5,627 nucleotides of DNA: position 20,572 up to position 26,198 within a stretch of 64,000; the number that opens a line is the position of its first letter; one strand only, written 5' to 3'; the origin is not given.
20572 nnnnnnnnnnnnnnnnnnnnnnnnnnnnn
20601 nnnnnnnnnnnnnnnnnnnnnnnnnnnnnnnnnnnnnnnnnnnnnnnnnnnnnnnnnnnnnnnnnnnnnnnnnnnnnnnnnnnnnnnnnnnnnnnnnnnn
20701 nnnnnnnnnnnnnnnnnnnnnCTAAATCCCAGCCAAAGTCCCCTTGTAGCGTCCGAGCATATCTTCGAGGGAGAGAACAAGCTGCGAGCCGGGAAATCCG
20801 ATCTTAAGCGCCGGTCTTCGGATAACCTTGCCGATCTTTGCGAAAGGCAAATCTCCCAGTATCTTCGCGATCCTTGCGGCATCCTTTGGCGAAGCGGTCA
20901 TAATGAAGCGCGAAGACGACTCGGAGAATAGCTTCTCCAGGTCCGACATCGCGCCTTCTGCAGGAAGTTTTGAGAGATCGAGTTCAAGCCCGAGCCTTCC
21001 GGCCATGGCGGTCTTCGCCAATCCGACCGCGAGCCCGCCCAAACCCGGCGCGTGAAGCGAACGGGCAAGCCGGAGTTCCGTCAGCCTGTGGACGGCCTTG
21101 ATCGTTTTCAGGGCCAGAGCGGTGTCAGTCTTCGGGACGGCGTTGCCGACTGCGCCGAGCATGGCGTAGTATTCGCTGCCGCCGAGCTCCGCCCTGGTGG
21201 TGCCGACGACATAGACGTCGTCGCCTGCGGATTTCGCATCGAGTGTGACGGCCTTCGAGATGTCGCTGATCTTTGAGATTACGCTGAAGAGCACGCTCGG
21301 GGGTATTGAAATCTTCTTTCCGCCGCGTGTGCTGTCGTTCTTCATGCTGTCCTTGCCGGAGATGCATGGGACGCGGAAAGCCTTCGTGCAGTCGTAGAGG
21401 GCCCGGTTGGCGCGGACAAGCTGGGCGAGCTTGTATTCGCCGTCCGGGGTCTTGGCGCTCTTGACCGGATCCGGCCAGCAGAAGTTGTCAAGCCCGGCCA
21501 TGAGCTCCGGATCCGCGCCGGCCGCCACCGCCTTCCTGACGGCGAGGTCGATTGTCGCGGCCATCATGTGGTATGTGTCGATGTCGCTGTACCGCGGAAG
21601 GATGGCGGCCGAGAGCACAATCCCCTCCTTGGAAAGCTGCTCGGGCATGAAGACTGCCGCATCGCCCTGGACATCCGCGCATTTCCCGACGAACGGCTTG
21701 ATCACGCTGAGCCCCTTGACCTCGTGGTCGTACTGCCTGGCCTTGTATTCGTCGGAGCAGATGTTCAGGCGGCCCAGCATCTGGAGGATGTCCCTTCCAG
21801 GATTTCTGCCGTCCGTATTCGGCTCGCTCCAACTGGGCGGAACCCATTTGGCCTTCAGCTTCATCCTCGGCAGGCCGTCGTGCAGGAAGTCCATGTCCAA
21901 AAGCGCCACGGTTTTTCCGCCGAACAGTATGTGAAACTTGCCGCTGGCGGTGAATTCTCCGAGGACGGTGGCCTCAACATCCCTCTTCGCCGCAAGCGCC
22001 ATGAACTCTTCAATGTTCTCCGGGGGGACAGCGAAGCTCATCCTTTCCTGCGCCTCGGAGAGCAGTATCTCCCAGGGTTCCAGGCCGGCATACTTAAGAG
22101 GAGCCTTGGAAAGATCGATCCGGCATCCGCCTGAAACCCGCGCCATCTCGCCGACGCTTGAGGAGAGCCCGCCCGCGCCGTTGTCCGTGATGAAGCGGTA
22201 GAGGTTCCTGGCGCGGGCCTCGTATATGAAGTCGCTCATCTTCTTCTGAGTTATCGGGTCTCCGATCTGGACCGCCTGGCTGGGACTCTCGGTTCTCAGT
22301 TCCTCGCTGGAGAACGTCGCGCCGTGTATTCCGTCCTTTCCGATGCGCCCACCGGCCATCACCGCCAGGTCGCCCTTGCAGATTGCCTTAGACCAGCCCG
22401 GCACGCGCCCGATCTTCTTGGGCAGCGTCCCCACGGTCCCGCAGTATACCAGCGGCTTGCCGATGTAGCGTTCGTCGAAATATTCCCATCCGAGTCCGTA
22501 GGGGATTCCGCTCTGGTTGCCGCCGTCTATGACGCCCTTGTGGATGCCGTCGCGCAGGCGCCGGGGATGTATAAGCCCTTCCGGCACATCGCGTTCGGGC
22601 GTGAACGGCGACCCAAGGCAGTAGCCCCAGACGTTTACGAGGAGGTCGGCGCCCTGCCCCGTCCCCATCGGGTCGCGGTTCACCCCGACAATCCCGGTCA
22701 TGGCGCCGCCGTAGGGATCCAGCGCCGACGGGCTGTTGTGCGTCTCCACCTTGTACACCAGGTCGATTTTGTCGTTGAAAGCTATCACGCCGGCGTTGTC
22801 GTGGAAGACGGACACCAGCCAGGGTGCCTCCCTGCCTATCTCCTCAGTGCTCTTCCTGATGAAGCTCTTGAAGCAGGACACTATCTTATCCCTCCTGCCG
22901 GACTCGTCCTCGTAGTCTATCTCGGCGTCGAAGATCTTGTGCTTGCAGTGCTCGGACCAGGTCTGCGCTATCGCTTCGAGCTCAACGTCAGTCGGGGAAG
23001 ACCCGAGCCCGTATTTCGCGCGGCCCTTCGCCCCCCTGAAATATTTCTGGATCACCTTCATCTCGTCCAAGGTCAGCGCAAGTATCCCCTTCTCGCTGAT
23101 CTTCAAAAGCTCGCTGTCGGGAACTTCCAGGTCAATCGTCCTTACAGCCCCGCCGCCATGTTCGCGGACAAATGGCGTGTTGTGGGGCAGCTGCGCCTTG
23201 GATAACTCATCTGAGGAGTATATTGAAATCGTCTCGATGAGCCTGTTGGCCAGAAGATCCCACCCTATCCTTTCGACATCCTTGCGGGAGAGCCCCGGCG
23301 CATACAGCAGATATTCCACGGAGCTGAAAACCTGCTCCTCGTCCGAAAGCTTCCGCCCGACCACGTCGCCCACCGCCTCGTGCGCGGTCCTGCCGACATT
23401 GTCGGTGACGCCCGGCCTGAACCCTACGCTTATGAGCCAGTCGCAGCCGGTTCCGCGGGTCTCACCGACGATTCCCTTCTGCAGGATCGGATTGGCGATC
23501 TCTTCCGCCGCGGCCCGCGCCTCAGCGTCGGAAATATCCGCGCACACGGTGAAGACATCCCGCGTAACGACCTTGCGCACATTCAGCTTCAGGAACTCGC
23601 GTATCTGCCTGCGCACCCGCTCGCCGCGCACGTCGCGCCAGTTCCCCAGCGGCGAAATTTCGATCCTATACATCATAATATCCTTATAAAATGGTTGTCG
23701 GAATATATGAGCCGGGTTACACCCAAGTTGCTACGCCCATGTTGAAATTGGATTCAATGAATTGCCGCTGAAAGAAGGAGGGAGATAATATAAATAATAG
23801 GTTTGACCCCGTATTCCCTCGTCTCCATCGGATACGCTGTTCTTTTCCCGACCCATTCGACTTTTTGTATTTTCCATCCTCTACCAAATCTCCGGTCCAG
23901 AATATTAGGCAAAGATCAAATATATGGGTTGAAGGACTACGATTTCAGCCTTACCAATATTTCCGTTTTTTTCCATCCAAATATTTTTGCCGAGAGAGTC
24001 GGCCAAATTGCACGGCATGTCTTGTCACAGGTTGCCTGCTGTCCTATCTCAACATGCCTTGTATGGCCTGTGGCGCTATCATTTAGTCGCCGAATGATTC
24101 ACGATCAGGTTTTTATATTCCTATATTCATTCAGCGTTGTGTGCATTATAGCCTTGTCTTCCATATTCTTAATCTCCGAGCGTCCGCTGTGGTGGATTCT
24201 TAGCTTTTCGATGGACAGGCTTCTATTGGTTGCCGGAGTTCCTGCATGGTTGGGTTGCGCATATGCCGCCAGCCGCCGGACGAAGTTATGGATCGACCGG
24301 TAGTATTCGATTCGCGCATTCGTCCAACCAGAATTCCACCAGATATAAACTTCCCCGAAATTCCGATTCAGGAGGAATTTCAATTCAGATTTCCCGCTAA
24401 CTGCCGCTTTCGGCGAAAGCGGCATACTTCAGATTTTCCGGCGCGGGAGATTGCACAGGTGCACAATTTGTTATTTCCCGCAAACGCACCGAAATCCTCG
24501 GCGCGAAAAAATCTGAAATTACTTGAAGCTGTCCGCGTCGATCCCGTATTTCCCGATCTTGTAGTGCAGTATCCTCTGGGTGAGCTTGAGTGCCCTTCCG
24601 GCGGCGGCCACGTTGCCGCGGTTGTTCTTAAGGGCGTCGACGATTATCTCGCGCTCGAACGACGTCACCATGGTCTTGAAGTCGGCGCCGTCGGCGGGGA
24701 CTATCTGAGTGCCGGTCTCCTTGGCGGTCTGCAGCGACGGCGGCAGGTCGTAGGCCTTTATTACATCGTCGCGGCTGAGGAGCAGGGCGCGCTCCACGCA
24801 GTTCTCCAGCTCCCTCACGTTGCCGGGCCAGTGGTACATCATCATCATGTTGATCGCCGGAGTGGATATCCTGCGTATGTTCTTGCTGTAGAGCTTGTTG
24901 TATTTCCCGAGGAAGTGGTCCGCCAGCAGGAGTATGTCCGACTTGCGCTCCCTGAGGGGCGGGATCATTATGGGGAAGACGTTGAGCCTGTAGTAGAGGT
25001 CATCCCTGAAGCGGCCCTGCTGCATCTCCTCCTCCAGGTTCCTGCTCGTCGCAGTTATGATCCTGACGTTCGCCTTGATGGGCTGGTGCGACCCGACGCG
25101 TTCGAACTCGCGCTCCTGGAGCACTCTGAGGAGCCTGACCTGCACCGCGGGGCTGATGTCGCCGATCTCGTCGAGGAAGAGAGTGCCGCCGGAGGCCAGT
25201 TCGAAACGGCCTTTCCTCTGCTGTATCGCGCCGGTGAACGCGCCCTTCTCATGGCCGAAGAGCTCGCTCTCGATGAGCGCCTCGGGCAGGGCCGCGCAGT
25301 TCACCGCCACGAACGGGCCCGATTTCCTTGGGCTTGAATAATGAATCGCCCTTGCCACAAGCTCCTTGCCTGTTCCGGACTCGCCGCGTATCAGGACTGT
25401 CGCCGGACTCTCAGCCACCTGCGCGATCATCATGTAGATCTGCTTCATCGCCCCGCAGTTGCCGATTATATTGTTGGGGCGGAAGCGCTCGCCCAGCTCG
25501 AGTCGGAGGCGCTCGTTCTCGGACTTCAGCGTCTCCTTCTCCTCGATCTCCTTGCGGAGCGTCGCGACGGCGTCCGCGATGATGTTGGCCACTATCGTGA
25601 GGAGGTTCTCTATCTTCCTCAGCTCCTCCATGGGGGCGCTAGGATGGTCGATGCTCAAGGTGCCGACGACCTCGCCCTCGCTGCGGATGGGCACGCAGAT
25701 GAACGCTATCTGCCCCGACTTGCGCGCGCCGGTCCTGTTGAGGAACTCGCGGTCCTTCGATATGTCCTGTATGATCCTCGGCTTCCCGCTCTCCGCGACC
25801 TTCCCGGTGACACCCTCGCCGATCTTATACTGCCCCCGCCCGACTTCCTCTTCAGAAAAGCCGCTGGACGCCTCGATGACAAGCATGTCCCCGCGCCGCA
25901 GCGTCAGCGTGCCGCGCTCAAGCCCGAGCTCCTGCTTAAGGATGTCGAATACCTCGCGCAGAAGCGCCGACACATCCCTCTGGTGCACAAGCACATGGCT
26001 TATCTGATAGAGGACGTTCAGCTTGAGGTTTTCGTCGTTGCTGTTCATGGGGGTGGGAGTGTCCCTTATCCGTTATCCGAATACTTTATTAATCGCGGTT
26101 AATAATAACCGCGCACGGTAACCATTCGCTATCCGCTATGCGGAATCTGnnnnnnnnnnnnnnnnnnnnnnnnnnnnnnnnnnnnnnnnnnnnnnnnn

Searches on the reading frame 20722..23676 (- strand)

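Call 57: search_protein_families(library=pfam, proteins=[window:20722-23676:-], max_evalue=0.001)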
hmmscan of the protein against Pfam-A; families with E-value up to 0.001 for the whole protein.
window:20722-23676:- (984 aa): 4 families
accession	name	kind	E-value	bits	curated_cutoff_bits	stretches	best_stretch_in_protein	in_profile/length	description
PF02769.27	AIRS_C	-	3.6e-44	151.1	23.1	2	435-581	3-151/156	AIR synthase related protein, C-terminal domain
PF18072.6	FGAR-AT_linker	-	3.4e-17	63.1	26.6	1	192-247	3-50/50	Formylglycinamide ribonucleotide amidotransferase linker domain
PF00586.29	AIRS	-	7.9e-13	49.2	24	1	293-417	2-111/112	AIR synthase related protein, N-terminal domain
PF02700.19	PurS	-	3.4e-05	24.4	22.2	0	4-65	3-65/77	Phosphoribosylformylglycinamidine (FGAM) synthase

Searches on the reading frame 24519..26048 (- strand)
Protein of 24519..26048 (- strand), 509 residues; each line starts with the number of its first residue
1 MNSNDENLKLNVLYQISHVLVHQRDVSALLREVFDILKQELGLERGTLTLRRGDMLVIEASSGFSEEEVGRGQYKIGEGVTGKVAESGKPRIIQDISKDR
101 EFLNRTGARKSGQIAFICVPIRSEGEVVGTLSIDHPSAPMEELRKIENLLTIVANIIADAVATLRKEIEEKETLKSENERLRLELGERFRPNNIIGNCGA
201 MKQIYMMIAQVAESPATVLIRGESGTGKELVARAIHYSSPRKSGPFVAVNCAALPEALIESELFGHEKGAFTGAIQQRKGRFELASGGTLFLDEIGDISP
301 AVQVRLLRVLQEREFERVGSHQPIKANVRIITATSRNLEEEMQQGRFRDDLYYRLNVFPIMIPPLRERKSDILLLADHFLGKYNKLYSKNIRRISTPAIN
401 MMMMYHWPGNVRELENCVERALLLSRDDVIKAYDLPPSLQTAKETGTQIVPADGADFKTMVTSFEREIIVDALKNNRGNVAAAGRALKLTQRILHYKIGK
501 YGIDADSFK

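Call 57: search_protein_families(library=pfam, proteins=[window:24519-26048:-], max_evalue=0.001)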
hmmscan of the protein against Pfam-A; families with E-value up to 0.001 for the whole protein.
window:24519-26048:- (509 aa): 10 families
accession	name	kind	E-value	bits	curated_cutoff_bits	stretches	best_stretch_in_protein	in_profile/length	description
PF00158.32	Sigma54_activat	-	3.6e-75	251.7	20.2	1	194-360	1-167/168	Sigma-54 interaction domain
PF25601.1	AAA_lid_14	-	2.3e-29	101.5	27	1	366-447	1-82/87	AAA+ ATPase lid domain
PF14532.12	Sigma54_activ_2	-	3.9e-22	79.4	25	1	195-365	1-138/138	Sigma-54 interaction domain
PF01590.32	GAF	-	9.4e-17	62.2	22.4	1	25-160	1-132/133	GAF domain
PF13185.12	GAF_2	-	8.4e-16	58.9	28.6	1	24-160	2-134/136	GAF domain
PF07728.20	AAA_5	-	8e-08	32.8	22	1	218-336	2-123/139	AAA domain (dynein-related subfamily)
PF02954.25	HTH_8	-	1.3e-06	28.5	22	1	463-501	4-42/42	Bacterial regulatory protein, Fis family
PF00004.35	AAA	-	0.00025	21.9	21.2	1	218-350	1-126/131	ATPase family associated with various cellular activities (AAA)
PF07724.20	AAA_2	-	0.0004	20.9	27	1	216-341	4-129/166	AAA domain (Cdc48 subfamily)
PF20030.5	bpMoxR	-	0.00056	19.5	27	0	289-357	100-166/205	MoxR domain in the MoxR-vWA-beta-propeller ternary systems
